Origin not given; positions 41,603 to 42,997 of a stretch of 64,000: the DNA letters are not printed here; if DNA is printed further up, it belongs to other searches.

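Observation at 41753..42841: EutH-family permease embedded in a glycan-degradation operon with no eut genes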

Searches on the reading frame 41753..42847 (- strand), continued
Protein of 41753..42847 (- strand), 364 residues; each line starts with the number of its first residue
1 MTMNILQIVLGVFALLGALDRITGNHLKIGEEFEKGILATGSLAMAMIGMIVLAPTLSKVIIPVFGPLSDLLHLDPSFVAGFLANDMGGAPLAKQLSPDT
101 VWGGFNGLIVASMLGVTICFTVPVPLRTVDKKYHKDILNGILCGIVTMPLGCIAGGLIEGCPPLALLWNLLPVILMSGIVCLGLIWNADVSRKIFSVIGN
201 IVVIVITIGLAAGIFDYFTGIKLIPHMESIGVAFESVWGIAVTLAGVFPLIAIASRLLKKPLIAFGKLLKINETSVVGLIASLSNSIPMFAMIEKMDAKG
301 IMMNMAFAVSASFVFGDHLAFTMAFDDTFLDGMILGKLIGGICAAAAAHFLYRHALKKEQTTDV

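Call 55: get_annotated_region(hit=H1, flank=9000)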
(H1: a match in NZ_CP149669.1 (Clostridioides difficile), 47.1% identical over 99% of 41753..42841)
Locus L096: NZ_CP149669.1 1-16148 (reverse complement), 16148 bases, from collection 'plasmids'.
description: Clostridioides difficile strain Z1322PCD0066 plasmid pZ1322PCD0066-2, complete sequence
organism: Clostridioides difficile (NCBI taxid 1496)
taxonomy: Bacteria; Bacillota; Clostridia; Peptostreptococcales; Peptostreptococcaceae; Clostridioides; Clostridioides difficile
host: -; source: -; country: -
typing (MOB-suite, as given by PLSDB): non-mobilizable
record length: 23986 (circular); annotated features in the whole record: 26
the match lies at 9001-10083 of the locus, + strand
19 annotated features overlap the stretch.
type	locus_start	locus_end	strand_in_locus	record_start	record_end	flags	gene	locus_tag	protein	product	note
CDS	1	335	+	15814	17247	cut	eutA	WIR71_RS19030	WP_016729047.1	ethanolamine ammonia-lyase reactivating factor EutA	-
CDS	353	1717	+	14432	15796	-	-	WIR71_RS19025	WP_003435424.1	ethanolamine ammonia-lyase subunit EutB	-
CDS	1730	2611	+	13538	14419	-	eutC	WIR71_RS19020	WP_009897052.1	ethanolamine ammonia-lyase subunit EutC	GO:0006520 - amino acid metabolic process [Evidence IEA]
CDS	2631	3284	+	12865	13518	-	eutL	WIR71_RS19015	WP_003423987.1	ethanolamine utilization microcompartment protein EutL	-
CDS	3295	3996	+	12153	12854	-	-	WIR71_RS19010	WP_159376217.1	BMC domain-containing protein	-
CDS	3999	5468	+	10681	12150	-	-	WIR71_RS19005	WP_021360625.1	acetaldehyde dehydrogenase (acetylating)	-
CDS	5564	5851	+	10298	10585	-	eutM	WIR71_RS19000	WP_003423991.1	ethanolamine utilization microcompartment protein EutM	-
CDS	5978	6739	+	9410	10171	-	-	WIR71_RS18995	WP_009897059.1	ethanolamine/propanediol utilization cobalamin adenosyltransferase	-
CDS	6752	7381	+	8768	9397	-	eutD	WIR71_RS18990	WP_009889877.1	ethanolamine utilization phosphate acetyltransferase EutD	-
CDS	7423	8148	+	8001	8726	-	-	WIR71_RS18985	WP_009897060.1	TIGR02536 family ethanolamine utilization protein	-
CDS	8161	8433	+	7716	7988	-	-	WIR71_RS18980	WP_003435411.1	EutN/CcmL family microcompartment protein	-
CDS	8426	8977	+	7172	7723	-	-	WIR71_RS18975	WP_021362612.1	BMC domain-containing protein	-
CDS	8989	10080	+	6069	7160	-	eutH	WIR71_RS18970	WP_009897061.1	ethanolamine utilization protein EutH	-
CDS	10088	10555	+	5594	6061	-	-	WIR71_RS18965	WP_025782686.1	cupin domain-containing protein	-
CDS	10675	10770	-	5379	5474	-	-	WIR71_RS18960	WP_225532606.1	helix-turn-helix domain-containing protein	-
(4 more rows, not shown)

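Call 56: get_annotated_region(hit=H7, flank=9000)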
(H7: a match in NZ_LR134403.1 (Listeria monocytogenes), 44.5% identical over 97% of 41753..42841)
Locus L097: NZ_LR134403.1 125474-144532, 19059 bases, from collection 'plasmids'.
description: Listeria monocytogenes strain NCTC7974 plasmid 6, complete sequence
organism: Listeria monocytogenes (NCBI taxid 1639)
taxonomy: Bacteria; Bacillota; Bacilli; Bacillales; Listeriaceae; Listeria; Listeria monocytogenes
host: -; source: Homo sapiens,Vein blood; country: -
typing (MOB-suite, as given by PLSDB): non-mobilizable
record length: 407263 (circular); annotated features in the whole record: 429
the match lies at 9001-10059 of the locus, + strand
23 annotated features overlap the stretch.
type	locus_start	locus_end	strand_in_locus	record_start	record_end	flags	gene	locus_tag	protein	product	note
CDS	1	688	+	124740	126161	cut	eutA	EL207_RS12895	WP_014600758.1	ethanolamine ammonia-lyase reactivating factor EutA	-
CDS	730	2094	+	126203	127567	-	-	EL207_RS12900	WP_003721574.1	ethanolamine ammonia-lyase subunit EutB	-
CDS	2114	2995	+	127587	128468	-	eutC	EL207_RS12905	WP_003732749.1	ethanolamine ammonia-lyase subunit EutC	GO:0006520 - amino acid metabolic process [Evidence IEA]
CDS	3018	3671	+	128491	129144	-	eutL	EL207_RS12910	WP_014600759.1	ethanolamine utilization microcompartment protein EutL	-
CDS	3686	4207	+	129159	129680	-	-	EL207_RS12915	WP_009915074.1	BMC domain-containing protein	-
CDS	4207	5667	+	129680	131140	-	-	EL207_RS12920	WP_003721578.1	acetaldehyde dehydrogenase (acetylating)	-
CDS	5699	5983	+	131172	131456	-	-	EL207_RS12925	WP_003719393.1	BMC domain-containing protein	-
CDS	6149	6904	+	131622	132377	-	-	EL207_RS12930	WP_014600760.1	ethanolamine utilization cobalamin adenosyltransferase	-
CDS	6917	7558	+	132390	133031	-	eutD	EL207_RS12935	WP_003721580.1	ethanolamine utilization phosphate acetyltransferase EutD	-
CDS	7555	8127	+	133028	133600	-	-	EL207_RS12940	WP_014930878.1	TIGR02536 family ethanolamine utilization protein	-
CDS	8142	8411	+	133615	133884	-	-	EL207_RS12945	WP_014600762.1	EutN/CcmL family microcompartment protein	-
CDS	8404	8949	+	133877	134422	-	-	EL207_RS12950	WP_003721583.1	ethanolamine utilization microcompartment shell protein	GO:0046336 - ethanolamine catabolic process [Evidence IEA]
CDS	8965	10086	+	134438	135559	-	eutH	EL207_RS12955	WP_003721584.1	ethanolamine utilization protein EutH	-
CDS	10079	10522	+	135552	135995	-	-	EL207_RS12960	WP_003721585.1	cupin domain-containing protein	-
CDS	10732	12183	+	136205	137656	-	-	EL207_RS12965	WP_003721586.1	DUF6270 domain-containing protein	-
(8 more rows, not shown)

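Call 57: get_annotated_region(hit=H4, flank=9000)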
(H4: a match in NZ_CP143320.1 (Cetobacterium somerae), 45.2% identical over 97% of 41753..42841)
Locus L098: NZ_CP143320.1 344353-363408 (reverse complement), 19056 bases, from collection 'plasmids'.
description: Cetobacterium somerae strain ceto plasmid p1, complete sequence
organism: Cetobacterium somerae (NCBI taxid 188913)
taxonomy: Bacteria; Fusobacteriota; Fusobacteriia; Fusobacteriales; Fusobacteriaceae; Cetobacterium; Cetobacterium somerae
host: -; source: intestine of Yellow Catfish,pure culture; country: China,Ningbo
typing (MOB-suite, as given by PLSDB): non-mobilizable
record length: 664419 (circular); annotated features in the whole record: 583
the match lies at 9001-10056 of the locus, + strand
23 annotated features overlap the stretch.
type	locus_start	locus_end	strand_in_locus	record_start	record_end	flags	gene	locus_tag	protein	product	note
CDS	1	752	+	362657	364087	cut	eutA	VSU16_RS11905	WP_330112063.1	ethanolamine ammonia-lyase reactivating factor EutA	-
CDS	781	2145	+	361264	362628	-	-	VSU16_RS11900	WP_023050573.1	ethanolamine ammonia-lyase subunit EutB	-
CDS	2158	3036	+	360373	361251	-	eutC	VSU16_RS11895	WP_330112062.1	ethanolamine ammonia-lyase subunit EutC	GO:0006520 - amino acid metabolic process [Evidence IEA]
CDS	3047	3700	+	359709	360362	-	eutL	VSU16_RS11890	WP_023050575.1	ethanolamine utilization microcompartment protein EutL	-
CDS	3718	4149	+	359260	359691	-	-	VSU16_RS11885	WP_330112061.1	BMC domain-containing protein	-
CDS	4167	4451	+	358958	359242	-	eutM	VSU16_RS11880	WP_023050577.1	ethanolamine utilization microcompartment protein EutM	-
CDS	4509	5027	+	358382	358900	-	-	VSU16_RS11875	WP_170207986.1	BMC domain-containing protein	-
CDS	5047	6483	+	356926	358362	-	-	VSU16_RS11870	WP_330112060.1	acetaldehyde dehydrogenase (acetylating)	-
CDS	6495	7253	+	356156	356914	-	-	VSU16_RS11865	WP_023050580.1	hypothetical protein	-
CDS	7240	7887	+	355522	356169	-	pduL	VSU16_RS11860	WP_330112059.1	phosphate propanoyltransferase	-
CDS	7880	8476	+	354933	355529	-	-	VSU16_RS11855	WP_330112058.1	hypothetical protein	-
CDS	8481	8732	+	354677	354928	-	-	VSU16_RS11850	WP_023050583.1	EutN/CcmL family microcompartment protein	-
CDS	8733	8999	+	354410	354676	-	-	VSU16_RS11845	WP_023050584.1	hypothetical protein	-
CDS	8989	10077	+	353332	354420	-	eutH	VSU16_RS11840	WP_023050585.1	ethanolamine utilization protein EutH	-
CDS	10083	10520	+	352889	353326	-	-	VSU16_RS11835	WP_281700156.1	cupin domain-containing protein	-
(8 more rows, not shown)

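Call 58: get_annotated_region(hit=H6, flank=10000)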
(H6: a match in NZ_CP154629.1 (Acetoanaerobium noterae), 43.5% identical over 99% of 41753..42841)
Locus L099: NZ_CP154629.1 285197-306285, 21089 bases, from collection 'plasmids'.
description: Acetoanaerobium noterae strain DSL2 plasmid pTPELB2, complete sequence
organism: Acetoanaerobium noterae (NCBI taxid 745369)
taxonomy: Bacteria; Bacillota; Clostridia; Peptostreptococcales; Filifactoraceae; Acetoanaerobium; Acetoanaerobium noterae
host: -; source: cell culture,Sludge of a digestion tower of a wastewater treatment plant; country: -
typing (MOB-suite, as given by PLSDB): non-mobilizable
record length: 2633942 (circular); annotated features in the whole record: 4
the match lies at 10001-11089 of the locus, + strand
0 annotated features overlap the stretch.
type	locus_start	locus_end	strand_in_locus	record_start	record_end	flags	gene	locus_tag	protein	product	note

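Call 59: get_annotated_region(hit=H9, flank=10000)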
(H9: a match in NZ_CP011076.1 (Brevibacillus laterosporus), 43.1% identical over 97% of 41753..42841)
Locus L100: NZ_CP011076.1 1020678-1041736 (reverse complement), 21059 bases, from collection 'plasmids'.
description: Brevibacillus laterosporus strain B9 plasmid unnamed2, complete sequence
organism: Brevibacillus laterosporus (NCBI taxid 1465)
taxonomy: Bacteria; Bacillota; Bacilli; Bacillales; Paenibacillaceae; Brevibacillus; Brevibacillus laterosporus
host: -; source: Oryza sativa; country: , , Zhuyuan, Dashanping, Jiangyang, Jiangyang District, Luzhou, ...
typing (MOB-suite, as given by PLSDB): non-mobilizable
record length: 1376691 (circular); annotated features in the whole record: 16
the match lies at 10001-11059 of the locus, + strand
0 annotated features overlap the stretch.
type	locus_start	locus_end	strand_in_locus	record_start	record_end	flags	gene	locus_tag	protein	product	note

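Call 60: get_annotated_region(hit=H10, flank=10000)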
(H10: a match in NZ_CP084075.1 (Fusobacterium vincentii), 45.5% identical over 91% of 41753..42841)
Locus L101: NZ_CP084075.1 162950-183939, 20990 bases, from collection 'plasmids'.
description: Fusobacterium vincentii strain SB055 plasmid pSB055A, complete sequence
organism: Fusobacterium vincentii (NCBI taxid 155615)
taxonomy: Bacteria; Fusobacteriota; Fusobacteriia; Fusobacteriales; Fusobacteriaceae; Fusobacterium; Fusobacterium vincentii
host: -; source: -; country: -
typing (MOB-suite, as given by PLSDB): non-mobilizable
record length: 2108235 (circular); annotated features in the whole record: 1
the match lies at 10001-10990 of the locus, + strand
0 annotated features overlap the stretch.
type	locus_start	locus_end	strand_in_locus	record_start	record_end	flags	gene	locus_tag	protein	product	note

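Call 61: get_annotated_region(hit=H15, flank=10000)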
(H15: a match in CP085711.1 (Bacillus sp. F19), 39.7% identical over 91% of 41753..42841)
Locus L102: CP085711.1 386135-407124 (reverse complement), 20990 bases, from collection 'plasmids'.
description: Bacillus sp. F19 plasmid unnamed, complete sequence
organism: Bacillus sp. F19 (NCBI taxid 2884833)
taxonomy: Bacteria; Bacillota; Bacilli; Bacillales; Bacillaceae; Bacillus; Bacillus sp. F19
host: -; source: single cell,soil; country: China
typing (MOB-suite, as given by PLSDB): non-mobilizable
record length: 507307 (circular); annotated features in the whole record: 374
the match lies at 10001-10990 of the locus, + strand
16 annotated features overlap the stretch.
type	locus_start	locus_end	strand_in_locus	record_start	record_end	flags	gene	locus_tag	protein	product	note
CDS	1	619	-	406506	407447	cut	corA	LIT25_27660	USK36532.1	magnesium/cobalt transporter CorA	-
CDS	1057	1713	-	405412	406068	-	-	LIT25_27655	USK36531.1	TrkA family potassium uptake protein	-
CDS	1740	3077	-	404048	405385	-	-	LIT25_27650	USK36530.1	TrkH family potassium uptake protein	-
CDS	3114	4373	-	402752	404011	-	-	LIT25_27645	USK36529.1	cation:proton antiporter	-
CDS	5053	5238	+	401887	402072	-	-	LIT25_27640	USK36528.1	hypothetical protein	-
CDS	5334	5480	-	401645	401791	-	-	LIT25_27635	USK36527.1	hypothetical protein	-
CDS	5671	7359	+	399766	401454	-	-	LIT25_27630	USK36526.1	sigma 54-interacting transcriptional regulator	-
CDS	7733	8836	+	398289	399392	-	-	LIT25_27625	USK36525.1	Xaa-Pro peptidase family protein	-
CDS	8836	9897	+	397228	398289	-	-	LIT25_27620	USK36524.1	Xaa-Pro peptidase family protein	-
CDS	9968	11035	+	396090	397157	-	eutH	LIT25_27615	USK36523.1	ethanolamine utilization protein EutH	-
CDS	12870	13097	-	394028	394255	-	-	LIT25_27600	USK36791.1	WGxxGxxG-CTERM domain-containing protein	-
CDS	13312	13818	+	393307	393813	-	-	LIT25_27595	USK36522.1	DUF3231 family protein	-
CDS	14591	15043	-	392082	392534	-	-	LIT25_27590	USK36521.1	VOC family protein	-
CDS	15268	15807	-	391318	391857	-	-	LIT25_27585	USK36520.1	DJ-1/PfpI family protein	-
CDS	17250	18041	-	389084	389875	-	-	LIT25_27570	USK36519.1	HAD-IIA family hydrolase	-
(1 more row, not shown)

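Call 75: find_encoding_contigs(protein=P0122, flank=10000, max_places=3)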
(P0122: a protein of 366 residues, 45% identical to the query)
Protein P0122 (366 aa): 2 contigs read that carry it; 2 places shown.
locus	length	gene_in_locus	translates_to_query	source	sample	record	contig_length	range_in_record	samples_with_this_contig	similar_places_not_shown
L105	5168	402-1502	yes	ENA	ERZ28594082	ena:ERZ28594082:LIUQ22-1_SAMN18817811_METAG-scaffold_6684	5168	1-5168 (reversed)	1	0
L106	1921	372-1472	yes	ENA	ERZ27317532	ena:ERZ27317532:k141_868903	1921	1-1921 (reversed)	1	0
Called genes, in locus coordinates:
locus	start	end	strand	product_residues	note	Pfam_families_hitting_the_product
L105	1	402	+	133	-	?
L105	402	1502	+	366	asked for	PF04346:EutH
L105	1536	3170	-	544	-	PF22666:Glyco_hydro_2_N2, PF02837:Glyco_hydro_2_N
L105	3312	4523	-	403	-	PF01676:Metalloenzyme, PF10143:PhosphMutase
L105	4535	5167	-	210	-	?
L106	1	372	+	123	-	?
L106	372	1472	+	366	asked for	PF04346:EutH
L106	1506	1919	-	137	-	?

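Call 79: find_related_loci(query=A5, collection=metagenome_contigs, flank=10000)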
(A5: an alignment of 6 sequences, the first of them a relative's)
Query A5 (362 aa) in metagenome_contigs; peptide patterns used: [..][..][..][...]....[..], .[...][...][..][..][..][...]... (x = any residue, [..] = any of these).
584 stretches matched a pattern; 413 encode a relative of the query (tblastn E <= 1e-3); the best 80 are kept; 80 distinct loci.
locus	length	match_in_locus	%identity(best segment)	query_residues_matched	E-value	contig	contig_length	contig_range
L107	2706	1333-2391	60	1-355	1e-136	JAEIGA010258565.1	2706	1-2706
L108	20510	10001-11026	55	14-357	2e-117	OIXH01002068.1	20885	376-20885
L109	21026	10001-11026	55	14-357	2e-117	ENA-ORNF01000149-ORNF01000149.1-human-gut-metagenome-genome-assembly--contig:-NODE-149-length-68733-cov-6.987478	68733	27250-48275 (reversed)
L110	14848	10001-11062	52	1-356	3e-117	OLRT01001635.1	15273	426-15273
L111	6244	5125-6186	52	1-356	3e-117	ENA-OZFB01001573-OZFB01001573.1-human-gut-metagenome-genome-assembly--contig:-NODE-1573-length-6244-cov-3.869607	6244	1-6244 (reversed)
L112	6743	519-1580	54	1-356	3e-117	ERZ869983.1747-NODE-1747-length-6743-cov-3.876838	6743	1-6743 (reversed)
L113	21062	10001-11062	52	1-356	5e-117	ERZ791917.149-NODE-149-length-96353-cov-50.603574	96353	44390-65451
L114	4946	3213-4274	52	1-356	1e-117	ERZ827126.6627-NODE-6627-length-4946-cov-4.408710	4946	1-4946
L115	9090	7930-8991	52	1-356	3e-117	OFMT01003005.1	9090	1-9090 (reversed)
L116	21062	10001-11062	52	1-356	4e-117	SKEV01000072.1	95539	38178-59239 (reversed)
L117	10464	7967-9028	52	1-356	3e-117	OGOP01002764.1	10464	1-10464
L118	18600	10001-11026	55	14-357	2e-117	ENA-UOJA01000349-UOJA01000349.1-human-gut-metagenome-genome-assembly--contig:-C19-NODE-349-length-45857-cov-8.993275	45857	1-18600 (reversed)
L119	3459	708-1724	53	1-341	3e-120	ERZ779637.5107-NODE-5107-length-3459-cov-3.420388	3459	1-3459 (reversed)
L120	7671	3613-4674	52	1-356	6e-117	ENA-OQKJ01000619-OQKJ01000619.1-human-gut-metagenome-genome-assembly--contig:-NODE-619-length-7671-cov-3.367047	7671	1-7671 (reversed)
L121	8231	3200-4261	52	1-356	8e-117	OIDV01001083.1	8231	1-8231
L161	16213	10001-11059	52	1-355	2e-114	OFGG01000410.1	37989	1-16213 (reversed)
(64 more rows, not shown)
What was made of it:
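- Tried and rejected: I used the six-sequence alignment A5 instead (call 79).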
